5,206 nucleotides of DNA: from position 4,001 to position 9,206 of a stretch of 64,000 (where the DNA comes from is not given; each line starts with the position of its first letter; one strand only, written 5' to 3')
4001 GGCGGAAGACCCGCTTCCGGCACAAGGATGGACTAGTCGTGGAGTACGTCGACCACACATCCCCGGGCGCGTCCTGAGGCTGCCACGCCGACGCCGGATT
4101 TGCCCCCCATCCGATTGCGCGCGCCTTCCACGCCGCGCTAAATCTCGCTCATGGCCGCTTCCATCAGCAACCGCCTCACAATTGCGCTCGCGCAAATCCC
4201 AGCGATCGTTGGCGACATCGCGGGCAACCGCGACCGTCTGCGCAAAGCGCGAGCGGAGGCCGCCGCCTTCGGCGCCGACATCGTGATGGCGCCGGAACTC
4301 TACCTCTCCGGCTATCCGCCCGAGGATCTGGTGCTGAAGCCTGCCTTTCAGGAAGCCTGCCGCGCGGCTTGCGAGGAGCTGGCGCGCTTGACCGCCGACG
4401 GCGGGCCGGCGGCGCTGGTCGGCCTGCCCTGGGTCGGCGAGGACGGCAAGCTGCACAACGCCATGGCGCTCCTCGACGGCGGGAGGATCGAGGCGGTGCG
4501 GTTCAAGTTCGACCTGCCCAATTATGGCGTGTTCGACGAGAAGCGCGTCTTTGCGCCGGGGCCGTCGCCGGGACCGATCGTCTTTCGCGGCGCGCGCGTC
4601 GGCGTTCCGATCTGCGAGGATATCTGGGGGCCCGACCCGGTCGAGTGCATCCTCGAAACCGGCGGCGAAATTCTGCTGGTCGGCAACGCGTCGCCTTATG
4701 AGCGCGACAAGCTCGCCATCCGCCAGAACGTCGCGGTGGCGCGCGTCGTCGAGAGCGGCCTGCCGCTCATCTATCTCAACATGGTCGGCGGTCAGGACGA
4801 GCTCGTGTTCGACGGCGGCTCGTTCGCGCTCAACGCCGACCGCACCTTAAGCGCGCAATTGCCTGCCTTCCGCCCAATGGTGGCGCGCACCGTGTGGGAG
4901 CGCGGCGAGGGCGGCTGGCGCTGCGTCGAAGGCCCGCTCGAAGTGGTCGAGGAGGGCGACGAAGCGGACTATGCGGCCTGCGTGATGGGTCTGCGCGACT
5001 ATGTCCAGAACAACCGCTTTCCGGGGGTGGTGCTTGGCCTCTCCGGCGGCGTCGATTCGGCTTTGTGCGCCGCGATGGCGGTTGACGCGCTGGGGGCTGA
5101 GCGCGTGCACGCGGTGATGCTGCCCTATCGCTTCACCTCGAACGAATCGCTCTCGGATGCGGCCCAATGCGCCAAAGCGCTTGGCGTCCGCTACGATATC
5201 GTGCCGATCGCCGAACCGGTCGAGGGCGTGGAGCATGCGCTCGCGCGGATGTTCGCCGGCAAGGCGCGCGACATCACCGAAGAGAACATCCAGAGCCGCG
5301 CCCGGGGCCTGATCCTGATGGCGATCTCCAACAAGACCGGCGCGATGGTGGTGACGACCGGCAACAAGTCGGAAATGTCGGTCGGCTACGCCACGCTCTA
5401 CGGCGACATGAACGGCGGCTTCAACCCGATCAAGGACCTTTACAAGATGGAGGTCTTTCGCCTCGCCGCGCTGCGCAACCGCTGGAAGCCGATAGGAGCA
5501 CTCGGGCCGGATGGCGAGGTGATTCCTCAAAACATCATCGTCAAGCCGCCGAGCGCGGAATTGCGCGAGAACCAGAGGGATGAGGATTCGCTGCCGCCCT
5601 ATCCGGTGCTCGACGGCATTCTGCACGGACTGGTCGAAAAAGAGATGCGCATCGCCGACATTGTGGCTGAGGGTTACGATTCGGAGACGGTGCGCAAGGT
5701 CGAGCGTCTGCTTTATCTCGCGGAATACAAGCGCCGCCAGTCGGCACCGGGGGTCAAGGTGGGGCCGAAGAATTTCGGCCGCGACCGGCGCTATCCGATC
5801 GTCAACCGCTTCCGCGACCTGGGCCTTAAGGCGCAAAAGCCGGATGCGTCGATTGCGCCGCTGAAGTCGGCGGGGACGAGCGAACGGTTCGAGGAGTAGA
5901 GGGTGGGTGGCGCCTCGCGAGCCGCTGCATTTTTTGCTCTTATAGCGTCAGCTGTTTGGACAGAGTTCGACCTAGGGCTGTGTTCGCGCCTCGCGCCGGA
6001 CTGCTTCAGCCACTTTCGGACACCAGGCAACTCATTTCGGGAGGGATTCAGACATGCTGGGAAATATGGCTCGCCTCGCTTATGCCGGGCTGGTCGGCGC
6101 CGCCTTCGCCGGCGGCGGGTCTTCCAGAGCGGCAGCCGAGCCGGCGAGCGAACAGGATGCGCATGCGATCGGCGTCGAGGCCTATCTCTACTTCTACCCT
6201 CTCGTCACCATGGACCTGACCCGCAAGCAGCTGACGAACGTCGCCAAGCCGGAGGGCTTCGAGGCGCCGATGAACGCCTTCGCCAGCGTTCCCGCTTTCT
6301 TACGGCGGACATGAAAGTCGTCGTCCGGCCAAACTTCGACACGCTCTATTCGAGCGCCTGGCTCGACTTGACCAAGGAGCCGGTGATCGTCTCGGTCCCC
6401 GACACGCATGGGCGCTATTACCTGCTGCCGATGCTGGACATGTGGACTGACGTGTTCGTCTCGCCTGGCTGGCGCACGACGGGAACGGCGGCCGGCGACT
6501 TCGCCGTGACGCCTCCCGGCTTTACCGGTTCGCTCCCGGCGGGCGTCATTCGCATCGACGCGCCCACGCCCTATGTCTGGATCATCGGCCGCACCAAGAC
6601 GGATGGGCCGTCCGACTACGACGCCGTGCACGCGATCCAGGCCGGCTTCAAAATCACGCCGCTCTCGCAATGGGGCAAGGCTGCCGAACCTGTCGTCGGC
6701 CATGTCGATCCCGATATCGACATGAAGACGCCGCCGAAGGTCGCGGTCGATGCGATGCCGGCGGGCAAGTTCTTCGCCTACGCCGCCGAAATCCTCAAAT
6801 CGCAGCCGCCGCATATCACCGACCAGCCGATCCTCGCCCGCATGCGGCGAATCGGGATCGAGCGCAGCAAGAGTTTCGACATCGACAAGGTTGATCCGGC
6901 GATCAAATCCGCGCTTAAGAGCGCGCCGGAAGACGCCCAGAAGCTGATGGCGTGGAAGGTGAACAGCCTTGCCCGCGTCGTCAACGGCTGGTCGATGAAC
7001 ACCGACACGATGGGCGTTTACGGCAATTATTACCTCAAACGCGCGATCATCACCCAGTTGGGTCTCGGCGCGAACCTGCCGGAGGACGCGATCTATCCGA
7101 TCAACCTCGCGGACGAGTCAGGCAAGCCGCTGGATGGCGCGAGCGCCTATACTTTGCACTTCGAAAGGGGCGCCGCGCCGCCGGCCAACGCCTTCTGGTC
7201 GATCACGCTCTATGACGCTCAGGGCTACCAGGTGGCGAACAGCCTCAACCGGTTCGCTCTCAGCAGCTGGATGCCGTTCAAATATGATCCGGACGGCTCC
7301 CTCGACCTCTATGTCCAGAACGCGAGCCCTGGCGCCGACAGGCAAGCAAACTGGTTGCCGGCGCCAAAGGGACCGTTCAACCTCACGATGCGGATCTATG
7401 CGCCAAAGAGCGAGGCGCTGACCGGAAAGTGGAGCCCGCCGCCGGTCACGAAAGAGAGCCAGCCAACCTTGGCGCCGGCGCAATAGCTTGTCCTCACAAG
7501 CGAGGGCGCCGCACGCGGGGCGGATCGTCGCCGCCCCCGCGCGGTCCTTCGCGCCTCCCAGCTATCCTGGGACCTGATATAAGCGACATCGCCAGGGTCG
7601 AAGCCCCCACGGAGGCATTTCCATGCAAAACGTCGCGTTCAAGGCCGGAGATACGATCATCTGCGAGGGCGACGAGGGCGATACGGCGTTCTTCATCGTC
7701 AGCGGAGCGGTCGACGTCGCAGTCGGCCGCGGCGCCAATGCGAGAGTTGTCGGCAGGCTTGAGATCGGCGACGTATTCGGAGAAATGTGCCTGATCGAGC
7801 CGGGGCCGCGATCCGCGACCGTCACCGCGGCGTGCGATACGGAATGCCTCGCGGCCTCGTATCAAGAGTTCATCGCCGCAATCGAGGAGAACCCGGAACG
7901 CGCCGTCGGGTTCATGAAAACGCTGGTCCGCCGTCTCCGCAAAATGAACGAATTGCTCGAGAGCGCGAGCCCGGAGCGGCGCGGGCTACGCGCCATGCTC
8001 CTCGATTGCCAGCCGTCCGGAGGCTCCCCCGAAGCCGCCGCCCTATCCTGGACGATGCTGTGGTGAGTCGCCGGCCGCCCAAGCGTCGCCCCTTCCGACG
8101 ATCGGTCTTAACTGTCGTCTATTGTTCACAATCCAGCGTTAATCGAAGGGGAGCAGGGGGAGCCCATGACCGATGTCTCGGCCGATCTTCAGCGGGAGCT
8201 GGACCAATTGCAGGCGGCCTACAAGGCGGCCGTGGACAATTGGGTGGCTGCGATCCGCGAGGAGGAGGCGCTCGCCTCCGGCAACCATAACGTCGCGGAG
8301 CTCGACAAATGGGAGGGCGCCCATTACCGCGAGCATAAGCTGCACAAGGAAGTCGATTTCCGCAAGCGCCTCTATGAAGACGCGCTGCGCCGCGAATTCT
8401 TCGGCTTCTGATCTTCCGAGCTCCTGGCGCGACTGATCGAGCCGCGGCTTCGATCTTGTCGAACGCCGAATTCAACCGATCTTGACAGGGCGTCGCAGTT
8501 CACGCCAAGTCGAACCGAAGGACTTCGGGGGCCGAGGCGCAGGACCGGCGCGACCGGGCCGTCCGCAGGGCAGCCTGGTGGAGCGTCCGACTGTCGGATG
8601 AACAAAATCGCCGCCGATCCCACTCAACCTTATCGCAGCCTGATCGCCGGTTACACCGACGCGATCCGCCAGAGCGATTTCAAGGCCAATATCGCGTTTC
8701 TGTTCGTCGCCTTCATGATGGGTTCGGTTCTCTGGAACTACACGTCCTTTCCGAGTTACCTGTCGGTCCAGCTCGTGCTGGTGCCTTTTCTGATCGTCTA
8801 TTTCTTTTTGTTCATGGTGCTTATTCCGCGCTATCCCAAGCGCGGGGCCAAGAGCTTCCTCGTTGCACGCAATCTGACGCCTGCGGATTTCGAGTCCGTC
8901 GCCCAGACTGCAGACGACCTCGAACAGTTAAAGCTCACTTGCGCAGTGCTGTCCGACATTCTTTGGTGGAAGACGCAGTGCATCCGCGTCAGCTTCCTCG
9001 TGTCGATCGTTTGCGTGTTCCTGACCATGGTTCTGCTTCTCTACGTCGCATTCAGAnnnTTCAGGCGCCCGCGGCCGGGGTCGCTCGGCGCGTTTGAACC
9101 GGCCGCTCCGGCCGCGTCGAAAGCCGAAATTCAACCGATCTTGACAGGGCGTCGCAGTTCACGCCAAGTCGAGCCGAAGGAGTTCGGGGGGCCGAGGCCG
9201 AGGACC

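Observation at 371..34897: Three independent frameshifts are single A/T insertions exactly inside GANTC (CcrM) sites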

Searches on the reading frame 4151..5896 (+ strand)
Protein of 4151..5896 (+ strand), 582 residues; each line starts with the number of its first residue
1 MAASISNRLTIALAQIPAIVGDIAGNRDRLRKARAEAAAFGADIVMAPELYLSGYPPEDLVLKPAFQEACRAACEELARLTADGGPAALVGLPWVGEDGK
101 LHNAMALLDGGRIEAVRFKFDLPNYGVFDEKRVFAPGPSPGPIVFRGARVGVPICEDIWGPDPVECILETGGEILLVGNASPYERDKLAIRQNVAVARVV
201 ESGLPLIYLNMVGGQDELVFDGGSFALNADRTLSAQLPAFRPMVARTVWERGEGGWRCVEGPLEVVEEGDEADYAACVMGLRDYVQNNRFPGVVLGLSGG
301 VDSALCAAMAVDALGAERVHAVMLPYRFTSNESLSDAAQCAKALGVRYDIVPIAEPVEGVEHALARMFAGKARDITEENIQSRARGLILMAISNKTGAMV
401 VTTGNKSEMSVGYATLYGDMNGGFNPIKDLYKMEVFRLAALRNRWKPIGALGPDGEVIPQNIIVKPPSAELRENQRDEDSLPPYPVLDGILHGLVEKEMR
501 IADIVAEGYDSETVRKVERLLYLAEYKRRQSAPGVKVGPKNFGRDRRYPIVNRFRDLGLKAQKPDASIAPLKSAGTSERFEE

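Call 24: search_solved_structures(query=window:4151-5896:+, show_alignments=1)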
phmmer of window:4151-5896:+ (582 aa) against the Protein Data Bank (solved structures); distinct sequences matched with E-value up to 0.001: 36.
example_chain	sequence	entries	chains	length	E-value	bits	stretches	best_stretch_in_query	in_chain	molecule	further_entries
4f4h_A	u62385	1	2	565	3.8e-149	500.9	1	8-555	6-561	Glutamine dependent NAD+ synthetase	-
5kha_A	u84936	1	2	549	1.1e-133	449.9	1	10-553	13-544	Glutamine-dependent NAD+ synthetase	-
3n05_A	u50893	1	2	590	2.1e-123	415.9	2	268-556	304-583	NH(3)-dependent NAD(+) synthetase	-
3ilv_A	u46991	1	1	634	4.1e-34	121.1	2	26-314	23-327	Glutamine-dependent NAD(+) synthetase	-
2e18_A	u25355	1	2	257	1.8e-30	109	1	273-530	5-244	NH(3)-dependent NAD(+) synthetase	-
3dla_A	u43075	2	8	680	4.5e-26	94.5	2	274-426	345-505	Glutamine-dependent NAD(+) synthetase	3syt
6ofc_A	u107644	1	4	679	6.1e-26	94.1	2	274-426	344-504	Glutamine-dependent NAD(+) synthetase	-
3sdb_A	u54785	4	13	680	6.1e-26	94.1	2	274-426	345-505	Glutamine-dependent NAD(+) synthetase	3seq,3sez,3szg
3p52_A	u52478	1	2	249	2.8e-25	91.9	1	281-491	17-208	NH(3)-dependent NAD(+) synthetase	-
1xng_A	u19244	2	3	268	1.4e-22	83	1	281-520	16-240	NH(3)-dependent NAD(+) synthetase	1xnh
3hkx_A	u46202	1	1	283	6.6e-18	67.6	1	8-227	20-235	Amidase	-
5jqn_A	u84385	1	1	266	7.3e-18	67.4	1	8-227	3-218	Aliphatic amidase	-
4izt_A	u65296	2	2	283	1.7e-17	66.2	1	8-227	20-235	Amidase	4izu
4izw_A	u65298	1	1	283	9.9e-17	63.7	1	8-227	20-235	Amidase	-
5ny2_A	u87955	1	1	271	1.3e-16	63.2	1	8-227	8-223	Amidase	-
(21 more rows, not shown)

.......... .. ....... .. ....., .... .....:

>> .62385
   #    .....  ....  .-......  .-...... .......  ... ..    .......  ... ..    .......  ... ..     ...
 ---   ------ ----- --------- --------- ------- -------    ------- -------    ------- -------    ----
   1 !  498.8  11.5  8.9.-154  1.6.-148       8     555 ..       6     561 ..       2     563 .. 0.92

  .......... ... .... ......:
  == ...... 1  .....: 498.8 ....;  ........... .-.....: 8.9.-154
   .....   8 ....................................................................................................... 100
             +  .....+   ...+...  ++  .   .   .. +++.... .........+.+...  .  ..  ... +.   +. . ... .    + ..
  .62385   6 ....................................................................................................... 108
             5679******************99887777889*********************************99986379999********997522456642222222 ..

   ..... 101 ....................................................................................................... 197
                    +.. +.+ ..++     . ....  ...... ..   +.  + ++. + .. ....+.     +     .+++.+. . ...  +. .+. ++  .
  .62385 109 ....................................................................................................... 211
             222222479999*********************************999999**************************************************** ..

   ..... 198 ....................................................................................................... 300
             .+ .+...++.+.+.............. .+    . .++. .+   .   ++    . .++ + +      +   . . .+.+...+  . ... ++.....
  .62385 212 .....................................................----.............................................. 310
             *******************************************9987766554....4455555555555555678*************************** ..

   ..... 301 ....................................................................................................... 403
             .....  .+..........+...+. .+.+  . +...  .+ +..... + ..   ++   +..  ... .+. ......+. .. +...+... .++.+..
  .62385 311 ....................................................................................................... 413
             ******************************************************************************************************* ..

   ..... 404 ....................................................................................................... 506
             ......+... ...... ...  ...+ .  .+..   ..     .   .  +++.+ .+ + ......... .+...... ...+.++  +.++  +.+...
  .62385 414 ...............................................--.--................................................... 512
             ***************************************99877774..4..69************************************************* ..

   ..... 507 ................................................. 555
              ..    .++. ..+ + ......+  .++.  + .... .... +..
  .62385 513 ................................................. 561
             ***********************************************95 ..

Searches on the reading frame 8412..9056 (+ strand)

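Call 11: search_protein_families(library=pfam, proteins=[window:8412-9056:+])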
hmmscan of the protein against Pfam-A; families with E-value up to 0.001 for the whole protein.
window:8412-9056:+ (215 aa): 2 families
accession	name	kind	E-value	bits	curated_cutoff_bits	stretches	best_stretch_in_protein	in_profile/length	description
PF06703.16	SPC25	-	0.00051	20.2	24.3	1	80-137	18-73/159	Microsomal signal peptidase 25 kDa subunit (SPC25)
PF18967.5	PycTM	-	0.00087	20.1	27.2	1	119-197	13-103/107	Pycsar effector protein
